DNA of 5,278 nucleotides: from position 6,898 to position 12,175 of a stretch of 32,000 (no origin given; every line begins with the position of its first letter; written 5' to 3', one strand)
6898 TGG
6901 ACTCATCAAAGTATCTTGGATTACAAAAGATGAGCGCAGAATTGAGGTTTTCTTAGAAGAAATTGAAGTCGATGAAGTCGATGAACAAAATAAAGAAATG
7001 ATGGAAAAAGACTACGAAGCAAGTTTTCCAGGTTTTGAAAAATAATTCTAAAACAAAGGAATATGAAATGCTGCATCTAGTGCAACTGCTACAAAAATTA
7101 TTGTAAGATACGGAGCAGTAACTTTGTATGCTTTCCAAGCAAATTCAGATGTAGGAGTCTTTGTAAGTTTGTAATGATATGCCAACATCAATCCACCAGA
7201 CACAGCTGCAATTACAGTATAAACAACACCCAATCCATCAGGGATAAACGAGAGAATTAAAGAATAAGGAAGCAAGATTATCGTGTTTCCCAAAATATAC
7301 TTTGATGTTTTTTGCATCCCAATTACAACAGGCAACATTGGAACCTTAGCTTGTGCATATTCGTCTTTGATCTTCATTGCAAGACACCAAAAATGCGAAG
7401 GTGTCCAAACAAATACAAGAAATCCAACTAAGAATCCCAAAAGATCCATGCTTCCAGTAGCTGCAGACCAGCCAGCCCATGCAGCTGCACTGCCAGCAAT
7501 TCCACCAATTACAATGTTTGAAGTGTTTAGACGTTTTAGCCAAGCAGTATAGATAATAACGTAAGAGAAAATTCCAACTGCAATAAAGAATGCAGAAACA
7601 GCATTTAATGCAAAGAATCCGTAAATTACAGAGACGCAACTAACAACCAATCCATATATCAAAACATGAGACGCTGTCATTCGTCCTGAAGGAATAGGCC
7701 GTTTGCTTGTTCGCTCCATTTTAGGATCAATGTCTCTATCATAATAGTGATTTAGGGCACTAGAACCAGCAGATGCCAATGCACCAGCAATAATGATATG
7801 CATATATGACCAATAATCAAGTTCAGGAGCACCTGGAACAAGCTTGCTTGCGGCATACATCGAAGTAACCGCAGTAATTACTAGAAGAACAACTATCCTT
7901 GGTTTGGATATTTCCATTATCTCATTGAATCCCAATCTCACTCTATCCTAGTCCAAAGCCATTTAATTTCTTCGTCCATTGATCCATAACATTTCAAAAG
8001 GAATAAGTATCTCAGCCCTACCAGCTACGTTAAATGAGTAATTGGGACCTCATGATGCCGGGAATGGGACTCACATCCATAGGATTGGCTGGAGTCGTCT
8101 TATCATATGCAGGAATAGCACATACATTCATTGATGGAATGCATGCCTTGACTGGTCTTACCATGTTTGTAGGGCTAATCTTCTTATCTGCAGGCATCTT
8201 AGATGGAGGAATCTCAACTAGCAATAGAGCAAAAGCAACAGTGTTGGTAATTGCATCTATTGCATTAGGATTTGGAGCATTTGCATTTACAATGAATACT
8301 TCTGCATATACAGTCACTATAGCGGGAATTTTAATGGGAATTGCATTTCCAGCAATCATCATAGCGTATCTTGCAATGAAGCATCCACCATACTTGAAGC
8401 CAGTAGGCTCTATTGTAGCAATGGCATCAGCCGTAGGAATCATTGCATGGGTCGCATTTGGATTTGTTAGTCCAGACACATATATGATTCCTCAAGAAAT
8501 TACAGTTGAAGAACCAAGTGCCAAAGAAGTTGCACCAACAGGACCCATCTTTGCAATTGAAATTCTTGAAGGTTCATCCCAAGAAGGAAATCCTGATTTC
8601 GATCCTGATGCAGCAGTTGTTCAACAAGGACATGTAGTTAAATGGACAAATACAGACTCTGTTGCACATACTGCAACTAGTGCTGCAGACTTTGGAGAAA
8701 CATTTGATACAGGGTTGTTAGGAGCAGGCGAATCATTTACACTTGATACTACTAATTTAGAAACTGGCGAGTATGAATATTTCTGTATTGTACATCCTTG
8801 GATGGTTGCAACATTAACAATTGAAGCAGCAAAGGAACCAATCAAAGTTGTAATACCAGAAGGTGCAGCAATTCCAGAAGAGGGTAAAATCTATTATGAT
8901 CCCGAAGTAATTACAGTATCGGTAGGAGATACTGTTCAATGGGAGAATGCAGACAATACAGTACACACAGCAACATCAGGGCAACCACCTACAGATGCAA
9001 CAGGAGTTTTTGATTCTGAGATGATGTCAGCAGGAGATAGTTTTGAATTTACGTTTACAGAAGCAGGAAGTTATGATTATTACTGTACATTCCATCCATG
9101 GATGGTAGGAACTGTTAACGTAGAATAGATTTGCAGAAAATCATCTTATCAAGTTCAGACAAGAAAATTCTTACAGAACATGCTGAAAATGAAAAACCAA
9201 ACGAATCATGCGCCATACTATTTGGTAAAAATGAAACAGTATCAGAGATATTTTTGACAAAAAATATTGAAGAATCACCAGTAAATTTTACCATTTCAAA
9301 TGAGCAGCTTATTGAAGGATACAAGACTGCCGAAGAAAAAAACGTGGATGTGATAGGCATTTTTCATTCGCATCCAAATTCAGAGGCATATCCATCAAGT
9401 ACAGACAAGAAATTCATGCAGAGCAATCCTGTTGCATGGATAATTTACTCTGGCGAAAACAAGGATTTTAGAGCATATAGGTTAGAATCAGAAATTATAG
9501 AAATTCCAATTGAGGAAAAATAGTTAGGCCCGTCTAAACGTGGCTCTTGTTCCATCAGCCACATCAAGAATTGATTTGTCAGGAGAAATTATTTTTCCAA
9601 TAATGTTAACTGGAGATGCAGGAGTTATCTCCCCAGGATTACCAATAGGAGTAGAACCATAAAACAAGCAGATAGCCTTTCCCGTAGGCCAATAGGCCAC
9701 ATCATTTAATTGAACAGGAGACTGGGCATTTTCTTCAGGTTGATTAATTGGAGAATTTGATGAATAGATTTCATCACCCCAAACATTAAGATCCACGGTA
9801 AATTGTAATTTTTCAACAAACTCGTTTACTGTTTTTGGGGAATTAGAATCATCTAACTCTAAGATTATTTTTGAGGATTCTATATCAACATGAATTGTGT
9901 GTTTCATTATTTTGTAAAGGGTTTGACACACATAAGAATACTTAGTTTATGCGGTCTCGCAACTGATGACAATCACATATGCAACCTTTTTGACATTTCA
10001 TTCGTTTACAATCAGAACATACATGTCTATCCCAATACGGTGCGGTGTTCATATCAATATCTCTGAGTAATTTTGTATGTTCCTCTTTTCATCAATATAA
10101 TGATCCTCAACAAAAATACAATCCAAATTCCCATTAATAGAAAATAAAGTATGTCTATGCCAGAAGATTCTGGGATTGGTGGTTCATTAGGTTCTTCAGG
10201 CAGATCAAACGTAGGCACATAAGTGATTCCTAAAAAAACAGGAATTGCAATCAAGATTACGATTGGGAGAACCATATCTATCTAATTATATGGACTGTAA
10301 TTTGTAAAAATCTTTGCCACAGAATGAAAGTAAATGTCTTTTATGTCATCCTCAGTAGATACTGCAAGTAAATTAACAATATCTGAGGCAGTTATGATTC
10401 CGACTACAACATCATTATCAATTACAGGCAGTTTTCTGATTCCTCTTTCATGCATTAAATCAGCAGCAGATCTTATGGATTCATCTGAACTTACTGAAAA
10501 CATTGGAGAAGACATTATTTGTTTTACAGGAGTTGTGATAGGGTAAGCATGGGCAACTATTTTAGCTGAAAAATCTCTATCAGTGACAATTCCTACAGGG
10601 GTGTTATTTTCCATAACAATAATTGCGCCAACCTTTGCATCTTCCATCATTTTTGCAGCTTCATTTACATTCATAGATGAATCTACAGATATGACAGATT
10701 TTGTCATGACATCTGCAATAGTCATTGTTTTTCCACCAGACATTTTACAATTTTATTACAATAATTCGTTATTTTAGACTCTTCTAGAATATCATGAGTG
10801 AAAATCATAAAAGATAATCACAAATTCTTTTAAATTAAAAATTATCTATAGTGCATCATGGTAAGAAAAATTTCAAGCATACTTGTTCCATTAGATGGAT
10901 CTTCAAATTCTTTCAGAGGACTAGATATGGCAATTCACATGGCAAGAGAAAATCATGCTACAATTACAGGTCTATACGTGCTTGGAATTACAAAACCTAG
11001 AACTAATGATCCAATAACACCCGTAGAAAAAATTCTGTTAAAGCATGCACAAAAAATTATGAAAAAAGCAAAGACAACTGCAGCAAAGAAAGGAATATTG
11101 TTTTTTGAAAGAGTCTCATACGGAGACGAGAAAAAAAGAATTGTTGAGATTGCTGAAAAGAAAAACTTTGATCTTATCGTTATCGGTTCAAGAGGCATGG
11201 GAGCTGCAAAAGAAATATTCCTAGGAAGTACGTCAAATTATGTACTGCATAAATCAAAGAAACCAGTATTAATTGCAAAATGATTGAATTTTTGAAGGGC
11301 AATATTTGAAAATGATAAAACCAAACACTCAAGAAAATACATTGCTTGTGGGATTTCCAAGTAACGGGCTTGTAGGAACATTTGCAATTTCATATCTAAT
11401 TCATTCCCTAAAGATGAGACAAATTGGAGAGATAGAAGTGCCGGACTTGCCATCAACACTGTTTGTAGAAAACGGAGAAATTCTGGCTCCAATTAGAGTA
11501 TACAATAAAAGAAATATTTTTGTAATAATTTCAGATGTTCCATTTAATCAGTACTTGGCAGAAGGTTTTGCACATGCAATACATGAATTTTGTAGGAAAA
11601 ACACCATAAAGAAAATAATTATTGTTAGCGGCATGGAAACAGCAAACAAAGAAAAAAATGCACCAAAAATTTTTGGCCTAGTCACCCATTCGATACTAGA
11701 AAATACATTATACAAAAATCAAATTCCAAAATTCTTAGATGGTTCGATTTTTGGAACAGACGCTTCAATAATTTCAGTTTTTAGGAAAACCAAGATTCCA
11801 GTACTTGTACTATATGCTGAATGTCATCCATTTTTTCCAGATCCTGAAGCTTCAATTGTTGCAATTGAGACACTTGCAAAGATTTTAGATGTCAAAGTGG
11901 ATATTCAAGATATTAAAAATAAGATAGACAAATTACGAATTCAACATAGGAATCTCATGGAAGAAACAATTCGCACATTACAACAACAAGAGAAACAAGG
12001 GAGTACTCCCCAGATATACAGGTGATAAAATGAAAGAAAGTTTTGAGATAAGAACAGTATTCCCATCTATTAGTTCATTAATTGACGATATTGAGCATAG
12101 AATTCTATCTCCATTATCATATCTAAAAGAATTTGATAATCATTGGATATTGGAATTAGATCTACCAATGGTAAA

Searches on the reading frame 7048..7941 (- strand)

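Call 6: search_protein_families(library=pfam, proteins=[window:7048-7941:-], max_evalue=0.01)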
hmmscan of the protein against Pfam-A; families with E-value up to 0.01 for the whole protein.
window:7048-7941:- (297 aa): 1 family
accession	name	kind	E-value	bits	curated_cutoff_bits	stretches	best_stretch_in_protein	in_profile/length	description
PF01040.23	UbiA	-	2.9e-54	184.4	34.2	1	20-272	1-244/250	UbiA prenyltransferase family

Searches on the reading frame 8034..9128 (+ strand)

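Call 6: search_protein_families(library=pfam, proteins=[window:8034-9128:+], max_evalue=0.01)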
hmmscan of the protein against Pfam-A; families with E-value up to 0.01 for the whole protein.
window:8034-9128:+ (364 aa): 2 families
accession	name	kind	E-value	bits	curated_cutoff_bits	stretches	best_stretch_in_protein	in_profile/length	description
PF00127.26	Copper-bind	-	4e-19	69.3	21.2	2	282-364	8-99/99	Copper binding proteins, plastocyanin/azurin family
PF13473.12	Cupredoxin_1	-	1e-12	48.4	27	2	264-361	17-102/104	Cupredoxin-like domain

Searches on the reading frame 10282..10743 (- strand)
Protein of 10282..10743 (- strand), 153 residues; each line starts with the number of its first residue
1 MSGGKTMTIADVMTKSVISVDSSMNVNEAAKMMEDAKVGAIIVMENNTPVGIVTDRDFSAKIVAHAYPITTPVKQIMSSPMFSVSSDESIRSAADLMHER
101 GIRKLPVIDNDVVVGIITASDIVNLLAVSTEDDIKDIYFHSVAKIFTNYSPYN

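Call 6: search_protein_families(library=pfam, proteins=[window:10282-10743:-], max_evalue=0.01)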
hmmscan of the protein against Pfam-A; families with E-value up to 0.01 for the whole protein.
window:10282-10743:- (153 aa): 1 family
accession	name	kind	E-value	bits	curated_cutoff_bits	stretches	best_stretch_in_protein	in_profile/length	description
PF00571.33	CBS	-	3.8e-29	101.2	24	2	73-126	1-55/57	CBS domain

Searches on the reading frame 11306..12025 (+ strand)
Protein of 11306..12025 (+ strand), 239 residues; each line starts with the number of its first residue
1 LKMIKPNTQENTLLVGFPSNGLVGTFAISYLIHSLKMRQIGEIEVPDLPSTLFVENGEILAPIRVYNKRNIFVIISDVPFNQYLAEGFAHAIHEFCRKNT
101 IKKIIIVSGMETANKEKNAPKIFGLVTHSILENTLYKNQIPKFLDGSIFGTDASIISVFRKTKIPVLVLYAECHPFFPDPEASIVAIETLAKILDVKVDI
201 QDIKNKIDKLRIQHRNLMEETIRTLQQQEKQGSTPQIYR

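Call 6: search_protein_families(library=pfam, proteins=[window:11306-12025:+], max_evalue=0.01)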
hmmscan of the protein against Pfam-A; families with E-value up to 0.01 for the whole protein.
window:11306-12025:+ (239 aa): 2 families
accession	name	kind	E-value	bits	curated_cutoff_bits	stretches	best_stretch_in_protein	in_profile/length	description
PF09754.15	PAC2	-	1.3e-34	120.3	25.8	1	13-213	1-210/215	PAC2 family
PF10545.15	MADF_DNA_bdg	-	0.0022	18.8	22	1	168-233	10-73/84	Alcohol dehydrogenase transcription factor Myb/SANT-like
